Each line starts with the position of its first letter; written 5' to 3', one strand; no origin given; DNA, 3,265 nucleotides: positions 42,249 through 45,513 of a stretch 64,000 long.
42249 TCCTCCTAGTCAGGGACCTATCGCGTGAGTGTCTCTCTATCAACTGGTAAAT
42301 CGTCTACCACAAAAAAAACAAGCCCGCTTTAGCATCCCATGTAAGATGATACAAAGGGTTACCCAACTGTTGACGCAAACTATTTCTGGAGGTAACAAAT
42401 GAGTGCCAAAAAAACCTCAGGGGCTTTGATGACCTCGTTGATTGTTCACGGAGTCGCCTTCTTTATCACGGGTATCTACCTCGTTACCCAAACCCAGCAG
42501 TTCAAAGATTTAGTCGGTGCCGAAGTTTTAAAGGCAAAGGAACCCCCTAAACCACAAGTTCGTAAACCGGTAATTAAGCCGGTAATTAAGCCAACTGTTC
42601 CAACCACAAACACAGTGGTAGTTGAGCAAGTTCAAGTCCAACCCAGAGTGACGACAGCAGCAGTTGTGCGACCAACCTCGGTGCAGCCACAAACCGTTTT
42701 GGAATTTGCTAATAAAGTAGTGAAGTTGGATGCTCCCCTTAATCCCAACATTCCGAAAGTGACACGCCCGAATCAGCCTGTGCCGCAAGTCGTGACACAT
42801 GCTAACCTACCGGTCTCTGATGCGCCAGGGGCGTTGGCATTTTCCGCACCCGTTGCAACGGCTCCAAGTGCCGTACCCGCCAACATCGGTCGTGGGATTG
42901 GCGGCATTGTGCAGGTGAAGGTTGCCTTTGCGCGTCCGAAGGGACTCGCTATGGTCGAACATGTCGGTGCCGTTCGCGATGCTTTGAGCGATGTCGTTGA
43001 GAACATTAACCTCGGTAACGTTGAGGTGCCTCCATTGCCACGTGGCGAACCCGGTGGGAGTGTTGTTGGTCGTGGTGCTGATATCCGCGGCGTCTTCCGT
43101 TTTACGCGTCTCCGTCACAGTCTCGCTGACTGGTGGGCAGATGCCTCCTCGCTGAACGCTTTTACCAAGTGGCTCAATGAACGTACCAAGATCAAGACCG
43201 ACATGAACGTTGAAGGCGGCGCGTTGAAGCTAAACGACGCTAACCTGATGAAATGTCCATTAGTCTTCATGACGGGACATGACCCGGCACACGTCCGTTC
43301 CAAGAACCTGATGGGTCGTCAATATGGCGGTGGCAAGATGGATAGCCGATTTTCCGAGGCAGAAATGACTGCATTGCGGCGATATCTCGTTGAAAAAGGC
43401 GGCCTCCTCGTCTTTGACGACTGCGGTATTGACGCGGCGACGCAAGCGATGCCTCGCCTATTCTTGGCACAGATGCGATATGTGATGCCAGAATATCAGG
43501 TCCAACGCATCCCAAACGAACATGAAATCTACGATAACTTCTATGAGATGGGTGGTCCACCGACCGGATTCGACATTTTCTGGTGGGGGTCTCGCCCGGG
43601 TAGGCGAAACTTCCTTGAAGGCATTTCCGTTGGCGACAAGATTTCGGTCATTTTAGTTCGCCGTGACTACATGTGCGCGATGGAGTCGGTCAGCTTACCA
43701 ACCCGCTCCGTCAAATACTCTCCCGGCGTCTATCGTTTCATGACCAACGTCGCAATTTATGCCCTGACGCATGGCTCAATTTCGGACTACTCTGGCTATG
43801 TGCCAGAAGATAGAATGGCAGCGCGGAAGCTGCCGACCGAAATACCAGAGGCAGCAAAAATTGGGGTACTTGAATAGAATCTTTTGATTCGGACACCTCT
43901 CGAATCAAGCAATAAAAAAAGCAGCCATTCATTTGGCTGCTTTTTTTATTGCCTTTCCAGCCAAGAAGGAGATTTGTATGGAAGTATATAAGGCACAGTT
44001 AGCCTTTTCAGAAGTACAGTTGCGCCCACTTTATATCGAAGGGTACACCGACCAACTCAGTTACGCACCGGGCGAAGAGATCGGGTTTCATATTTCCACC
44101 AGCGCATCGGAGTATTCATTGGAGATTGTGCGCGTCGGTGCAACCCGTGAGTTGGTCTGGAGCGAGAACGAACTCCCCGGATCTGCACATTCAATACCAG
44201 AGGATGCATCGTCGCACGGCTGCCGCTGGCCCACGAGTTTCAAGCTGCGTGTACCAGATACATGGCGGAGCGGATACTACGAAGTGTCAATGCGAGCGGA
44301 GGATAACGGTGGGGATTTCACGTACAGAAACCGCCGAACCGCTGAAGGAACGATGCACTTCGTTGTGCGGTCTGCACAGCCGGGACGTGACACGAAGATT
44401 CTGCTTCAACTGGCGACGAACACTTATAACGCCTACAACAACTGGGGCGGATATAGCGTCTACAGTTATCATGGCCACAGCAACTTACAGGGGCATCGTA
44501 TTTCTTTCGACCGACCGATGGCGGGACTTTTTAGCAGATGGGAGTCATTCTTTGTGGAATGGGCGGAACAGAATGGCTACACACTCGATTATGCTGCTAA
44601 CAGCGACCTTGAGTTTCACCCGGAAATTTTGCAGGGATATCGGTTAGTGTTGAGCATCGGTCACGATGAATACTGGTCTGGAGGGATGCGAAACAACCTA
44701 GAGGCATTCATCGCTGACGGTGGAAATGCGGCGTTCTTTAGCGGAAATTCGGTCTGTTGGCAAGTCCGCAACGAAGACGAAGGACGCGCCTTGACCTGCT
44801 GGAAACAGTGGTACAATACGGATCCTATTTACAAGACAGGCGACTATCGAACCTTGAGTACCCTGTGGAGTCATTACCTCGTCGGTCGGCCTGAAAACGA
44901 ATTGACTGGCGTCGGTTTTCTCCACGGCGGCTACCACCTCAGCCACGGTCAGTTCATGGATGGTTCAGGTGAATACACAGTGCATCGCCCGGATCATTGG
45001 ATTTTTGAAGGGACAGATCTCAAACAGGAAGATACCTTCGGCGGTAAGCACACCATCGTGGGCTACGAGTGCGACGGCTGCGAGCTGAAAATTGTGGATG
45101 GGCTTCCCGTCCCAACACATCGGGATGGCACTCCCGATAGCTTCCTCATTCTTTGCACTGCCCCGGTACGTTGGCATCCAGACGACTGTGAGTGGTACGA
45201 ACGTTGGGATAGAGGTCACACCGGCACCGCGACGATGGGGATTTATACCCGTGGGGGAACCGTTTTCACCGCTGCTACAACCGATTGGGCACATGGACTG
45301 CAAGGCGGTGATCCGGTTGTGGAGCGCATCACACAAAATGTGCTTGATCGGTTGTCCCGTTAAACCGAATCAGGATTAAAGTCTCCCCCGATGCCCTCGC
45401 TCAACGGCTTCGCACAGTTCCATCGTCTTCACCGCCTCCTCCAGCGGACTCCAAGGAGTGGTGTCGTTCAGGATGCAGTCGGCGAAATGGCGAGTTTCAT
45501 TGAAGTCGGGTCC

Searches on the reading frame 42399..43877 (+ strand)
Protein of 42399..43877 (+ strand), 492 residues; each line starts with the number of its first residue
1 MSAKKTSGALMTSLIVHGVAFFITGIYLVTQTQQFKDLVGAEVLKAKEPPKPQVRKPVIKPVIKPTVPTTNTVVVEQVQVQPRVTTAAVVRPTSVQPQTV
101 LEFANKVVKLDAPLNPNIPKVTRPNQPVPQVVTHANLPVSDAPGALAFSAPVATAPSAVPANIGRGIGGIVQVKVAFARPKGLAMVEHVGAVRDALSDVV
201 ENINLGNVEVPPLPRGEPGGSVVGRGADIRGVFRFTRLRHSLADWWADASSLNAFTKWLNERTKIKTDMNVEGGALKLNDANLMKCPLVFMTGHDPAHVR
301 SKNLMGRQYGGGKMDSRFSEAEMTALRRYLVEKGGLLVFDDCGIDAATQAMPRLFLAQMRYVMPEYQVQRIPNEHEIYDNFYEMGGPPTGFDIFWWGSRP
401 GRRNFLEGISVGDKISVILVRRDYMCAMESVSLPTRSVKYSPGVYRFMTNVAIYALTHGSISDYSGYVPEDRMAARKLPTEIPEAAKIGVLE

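Call 47: search_protein_families(library=pfam, proteins=[window:42399-43877:+])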
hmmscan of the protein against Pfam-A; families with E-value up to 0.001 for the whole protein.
window:42399-43877:+ (492 aa): 1 family
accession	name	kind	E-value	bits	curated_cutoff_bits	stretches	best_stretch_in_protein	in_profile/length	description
PF13709.12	DUF4159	-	7.4e-29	101.2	25.9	2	312-456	59-202/202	Domain of unknown function (DUF4159)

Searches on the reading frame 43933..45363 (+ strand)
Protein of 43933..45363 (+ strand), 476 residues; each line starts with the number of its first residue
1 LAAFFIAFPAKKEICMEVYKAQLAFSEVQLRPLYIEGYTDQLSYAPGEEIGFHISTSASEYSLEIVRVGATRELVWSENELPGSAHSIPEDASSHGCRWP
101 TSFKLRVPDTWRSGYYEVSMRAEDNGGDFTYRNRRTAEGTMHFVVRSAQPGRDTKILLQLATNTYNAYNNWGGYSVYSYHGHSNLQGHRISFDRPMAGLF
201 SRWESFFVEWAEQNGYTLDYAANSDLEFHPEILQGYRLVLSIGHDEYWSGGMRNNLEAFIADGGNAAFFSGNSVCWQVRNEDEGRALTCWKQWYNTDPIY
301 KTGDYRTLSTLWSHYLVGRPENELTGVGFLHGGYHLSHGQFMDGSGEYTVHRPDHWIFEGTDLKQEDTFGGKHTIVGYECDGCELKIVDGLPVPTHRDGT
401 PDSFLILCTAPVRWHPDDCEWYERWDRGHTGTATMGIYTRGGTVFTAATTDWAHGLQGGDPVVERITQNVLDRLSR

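Call 47: search_protein_families(library=pfam, proteins=[window:43933-45363:+])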
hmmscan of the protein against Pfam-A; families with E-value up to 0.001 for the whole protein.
window:43933-45363:+ (476 aa): 1 family
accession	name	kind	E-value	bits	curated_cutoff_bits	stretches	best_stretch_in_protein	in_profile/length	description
PF20254.3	DMFA2_C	-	2.1e-84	284.5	27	1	69-457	12-369/374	N,N-dimethylformamidase beta subunit-like, C-terminal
